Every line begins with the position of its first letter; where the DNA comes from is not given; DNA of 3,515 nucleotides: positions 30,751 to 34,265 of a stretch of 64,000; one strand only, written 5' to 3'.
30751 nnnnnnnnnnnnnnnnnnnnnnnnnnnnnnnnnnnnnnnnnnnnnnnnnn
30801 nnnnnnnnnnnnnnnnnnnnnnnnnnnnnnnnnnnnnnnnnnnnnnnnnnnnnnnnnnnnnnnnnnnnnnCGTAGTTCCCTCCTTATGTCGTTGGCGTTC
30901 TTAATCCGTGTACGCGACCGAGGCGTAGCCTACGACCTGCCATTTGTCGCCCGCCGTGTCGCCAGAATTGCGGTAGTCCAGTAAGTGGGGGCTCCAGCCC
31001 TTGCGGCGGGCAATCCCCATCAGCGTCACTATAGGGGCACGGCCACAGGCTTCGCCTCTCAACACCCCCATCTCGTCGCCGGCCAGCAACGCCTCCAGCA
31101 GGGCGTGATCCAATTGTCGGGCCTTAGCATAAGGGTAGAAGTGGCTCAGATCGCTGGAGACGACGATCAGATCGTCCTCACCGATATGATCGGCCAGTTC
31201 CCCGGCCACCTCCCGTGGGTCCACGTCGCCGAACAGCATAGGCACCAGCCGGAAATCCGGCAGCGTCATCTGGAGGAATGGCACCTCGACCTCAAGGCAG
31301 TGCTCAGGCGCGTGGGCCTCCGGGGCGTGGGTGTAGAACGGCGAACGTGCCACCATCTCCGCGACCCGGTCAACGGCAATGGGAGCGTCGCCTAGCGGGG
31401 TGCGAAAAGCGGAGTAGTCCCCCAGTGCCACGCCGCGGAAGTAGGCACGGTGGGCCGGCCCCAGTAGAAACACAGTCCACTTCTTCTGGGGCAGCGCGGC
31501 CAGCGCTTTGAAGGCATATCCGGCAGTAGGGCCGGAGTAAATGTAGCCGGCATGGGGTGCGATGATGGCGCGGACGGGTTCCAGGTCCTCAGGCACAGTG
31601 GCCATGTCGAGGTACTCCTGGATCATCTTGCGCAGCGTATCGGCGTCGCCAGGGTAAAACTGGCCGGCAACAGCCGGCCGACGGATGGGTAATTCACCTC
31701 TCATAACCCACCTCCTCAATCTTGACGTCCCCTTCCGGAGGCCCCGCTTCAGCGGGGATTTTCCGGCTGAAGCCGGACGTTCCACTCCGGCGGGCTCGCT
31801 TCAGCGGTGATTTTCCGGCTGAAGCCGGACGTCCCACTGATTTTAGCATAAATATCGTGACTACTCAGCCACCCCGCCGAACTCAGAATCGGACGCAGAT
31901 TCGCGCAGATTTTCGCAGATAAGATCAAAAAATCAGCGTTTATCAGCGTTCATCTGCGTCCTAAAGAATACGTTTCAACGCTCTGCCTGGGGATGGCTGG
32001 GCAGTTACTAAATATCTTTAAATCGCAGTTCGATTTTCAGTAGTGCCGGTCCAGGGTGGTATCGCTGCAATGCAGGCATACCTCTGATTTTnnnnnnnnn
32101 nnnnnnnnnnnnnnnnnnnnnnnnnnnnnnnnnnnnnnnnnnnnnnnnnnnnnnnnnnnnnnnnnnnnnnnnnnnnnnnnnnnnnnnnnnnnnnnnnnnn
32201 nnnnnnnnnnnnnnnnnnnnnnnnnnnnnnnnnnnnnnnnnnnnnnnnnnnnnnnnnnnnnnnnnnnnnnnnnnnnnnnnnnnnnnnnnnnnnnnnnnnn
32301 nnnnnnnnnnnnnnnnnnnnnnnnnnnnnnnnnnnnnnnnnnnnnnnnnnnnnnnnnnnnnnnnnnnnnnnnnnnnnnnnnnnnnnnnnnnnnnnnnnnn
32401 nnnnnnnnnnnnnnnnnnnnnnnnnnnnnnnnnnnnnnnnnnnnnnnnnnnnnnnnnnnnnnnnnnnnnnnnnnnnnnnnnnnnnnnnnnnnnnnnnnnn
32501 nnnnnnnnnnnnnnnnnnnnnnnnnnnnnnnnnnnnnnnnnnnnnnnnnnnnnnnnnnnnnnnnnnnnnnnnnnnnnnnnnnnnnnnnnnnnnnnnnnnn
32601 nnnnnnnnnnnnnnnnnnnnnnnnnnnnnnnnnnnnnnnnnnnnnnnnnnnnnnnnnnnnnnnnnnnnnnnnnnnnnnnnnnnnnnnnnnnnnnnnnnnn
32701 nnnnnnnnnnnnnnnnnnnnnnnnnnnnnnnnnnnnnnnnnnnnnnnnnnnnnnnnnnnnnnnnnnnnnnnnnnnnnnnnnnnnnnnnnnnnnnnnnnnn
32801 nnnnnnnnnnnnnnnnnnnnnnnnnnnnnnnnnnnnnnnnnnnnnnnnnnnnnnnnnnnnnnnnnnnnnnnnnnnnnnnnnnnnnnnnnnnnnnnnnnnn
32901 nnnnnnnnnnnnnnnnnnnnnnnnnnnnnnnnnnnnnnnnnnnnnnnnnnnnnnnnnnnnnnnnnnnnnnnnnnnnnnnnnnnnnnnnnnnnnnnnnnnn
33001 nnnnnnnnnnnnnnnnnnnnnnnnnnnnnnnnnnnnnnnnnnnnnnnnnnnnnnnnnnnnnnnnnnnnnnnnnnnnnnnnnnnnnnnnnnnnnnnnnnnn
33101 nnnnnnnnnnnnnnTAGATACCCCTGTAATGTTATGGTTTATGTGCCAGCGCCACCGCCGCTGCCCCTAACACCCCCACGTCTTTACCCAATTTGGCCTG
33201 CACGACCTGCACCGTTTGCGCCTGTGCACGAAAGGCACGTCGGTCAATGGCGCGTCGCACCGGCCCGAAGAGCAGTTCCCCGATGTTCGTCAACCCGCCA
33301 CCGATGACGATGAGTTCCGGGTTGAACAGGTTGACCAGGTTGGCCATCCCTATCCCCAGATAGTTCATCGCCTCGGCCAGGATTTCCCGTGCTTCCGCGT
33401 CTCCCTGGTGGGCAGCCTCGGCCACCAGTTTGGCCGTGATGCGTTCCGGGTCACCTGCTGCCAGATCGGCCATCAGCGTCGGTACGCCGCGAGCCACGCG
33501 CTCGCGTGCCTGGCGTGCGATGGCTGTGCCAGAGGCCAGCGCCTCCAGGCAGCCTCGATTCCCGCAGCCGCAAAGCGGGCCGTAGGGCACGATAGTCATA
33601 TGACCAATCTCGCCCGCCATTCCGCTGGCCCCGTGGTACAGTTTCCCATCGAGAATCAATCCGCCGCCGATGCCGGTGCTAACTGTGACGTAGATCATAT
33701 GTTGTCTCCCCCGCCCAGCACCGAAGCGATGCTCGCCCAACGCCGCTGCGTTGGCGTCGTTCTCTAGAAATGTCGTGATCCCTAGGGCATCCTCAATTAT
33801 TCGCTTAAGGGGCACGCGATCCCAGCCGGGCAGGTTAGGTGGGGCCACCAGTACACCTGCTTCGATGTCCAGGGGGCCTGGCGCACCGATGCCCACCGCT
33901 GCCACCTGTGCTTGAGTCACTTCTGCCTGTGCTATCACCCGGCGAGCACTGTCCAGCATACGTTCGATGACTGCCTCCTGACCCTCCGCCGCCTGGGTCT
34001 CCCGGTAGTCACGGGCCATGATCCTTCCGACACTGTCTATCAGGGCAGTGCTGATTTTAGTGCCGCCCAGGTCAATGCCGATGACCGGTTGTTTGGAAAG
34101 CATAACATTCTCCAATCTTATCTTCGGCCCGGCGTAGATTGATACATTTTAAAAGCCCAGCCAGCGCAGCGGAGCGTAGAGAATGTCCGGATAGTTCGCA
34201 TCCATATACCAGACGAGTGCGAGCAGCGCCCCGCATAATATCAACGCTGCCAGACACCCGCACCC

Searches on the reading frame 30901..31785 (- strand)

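Call 10: search_protein_families(library=pfam, proteins=[window:30901-31785:-], max_evalue=0.001)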
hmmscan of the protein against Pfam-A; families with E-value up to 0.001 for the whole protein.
window:30901-31785:- (294 aa): 1 family
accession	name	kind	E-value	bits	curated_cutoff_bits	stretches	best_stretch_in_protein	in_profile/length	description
PF01875.22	Memo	-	4.3e-55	187.2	27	1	37-290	2-268/269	Memo-like protein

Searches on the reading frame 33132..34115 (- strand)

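Call 10: search_protein_families(library=pfam, proteins=[window:33132-34115:-], max_evalue=0.001)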
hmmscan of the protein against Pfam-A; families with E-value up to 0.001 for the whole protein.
window:33132-34115:- (327 aa): 3 families
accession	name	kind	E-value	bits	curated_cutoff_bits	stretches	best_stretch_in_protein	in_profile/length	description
PF00480.26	ROK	-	1e-81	275.2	22.9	1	11-323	1-292/294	ROK family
PF01869.26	BcrAD_BadFG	-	1.5e-05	25.1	31.5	1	12-80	1-71/271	BadF/BadG/BcrA/BcrD ATPase family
PF00370.27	FGGY_N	-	0.00033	20.8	28.8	1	11-78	2-77/245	FGGY family of carbohydrate kinases, N-terminal domain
